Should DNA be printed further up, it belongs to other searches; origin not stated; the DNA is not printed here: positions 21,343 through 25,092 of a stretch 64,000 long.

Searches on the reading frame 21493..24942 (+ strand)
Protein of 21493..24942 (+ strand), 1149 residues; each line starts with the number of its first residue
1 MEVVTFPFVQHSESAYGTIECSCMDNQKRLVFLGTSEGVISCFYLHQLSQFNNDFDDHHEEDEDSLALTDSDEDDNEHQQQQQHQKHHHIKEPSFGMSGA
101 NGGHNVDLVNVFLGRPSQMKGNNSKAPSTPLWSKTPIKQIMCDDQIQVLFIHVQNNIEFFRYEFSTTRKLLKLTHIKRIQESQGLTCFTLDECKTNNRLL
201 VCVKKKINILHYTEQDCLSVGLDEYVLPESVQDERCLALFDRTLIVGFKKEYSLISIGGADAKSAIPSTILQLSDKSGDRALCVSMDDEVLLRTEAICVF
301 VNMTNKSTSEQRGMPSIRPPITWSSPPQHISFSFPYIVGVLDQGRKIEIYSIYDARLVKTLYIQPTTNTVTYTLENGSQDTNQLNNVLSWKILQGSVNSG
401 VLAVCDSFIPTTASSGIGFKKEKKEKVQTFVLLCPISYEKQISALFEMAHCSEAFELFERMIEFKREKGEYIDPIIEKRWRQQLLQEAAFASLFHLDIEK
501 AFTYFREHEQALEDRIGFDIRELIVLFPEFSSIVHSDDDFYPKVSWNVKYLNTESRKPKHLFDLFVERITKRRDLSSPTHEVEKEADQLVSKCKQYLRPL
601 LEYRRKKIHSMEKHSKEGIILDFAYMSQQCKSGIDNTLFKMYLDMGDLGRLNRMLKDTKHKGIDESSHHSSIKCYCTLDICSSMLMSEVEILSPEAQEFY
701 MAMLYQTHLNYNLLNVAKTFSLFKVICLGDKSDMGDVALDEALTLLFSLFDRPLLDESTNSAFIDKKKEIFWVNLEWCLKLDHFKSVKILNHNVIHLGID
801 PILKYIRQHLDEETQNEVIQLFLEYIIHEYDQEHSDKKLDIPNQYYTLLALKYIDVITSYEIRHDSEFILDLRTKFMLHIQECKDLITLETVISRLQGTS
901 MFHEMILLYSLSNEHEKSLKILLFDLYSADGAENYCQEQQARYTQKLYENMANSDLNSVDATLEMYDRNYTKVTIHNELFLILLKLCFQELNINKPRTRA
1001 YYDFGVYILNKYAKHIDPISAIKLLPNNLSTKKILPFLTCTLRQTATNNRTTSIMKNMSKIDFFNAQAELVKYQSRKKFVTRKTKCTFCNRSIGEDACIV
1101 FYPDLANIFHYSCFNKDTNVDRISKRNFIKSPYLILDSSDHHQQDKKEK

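Call 9: search_protein_families(library=pfam, proteins=[window:21493-24942:+], max_evalue=0.001)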
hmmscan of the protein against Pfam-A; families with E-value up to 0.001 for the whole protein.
window:21493-24942:+ (1149 aa): 2 families
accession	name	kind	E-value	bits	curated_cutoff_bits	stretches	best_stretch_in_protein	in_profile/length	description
PF00780.28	CNH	-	9.8e-15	55.5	26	1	131-361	27-244/255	CNH domain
PF10367.15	zf-Vps39_C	-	8.6e-07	28.9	24.7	1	1076-1116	2-40/41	Vacuolar sorting protein 39 C-terminal zinc finger domain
